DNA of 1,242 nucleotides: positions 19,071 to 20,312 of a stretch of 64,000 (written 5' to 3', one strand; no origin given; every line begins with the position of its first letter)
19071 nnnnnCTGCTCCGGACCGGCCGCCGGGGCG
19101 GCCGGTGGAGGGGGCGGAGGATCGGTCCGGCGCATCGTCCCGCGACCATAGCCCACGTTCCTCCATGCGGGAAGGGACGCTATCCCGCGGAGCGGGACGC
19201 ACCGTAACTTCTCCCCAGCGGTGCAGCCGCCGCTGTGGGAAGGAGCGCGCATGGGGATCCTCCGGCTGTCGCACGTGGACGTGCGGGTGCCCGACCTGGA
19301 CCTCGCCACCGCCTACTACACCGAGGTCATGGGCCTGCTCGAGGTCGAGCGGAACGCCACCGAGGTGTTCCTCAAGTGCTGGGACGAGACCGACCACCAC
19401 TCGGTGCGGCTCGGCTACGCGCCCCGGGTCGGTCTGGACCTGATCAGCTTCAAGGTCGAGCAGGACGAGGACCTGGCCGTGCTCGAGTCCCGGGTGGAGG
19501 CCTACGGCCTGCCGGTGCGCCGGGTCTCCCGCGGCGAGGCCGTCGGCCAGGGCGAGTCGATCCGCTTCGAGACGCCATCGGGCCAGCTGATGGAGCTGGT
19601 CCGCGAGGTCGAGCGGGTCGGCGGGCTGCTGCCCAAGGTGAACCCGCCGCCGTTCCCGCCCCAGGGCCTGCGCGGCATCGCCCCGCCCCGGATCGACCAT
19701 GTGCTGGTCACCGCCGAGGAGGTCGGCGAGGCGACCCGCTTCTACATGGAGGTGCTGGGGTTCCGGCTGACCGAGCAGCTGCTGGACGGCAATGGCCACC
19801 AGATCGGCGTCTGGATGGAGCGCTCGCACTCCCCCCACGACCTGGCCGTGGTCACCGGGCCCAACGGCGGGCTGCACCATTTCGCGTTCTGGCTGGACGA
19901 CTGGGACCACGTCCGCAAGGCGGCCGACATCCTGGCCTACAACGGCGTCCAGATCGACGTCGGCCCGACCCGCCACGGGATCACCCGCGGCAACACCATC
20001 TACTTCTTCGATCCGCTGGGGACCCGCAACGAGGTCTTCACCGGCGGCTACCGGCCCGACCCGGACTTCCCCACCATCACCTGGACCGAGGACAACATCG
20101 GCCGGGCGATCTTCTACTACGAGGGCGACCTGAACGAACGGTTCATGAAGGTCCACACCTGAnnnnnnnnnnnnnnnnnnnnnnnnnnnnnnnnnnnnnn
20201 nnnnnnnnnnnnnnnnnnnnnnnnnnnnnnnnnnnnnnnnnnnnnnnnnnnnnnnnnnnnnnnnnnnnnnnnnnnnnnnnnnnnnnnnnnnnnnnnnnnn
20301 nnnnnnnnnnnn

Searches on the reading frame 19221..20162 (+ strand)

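Call 78: search_protein_families(library=pfam, proteins=[window:19221-20162:+], max_evalue=0.00001)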
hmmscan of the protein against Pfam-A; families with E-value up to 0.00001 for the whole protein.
window:19221-20162:+ (313 aa): 3 families
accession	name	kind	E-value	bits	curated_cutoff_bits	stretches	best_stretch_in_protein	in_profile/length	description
PF00903.31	Glyoxalase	-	1.5e-26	93.6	20.6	1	157-272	1-121/121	Glyoxalase/Bleomycin resistance protein/Dioxygenase superfamily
PF22247.2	Diox-like_N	-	2.1e-18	66.6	27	1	72-129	1-58/60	Catechol 2,3-dioxygenase-like N-terminal domain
PF13669.12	Glyoxalase_4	-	3.7e-06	27.6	27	0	159-235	1-86/109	Glyoxalase/Bleomycin resistance protein/Dioxygenase superfamily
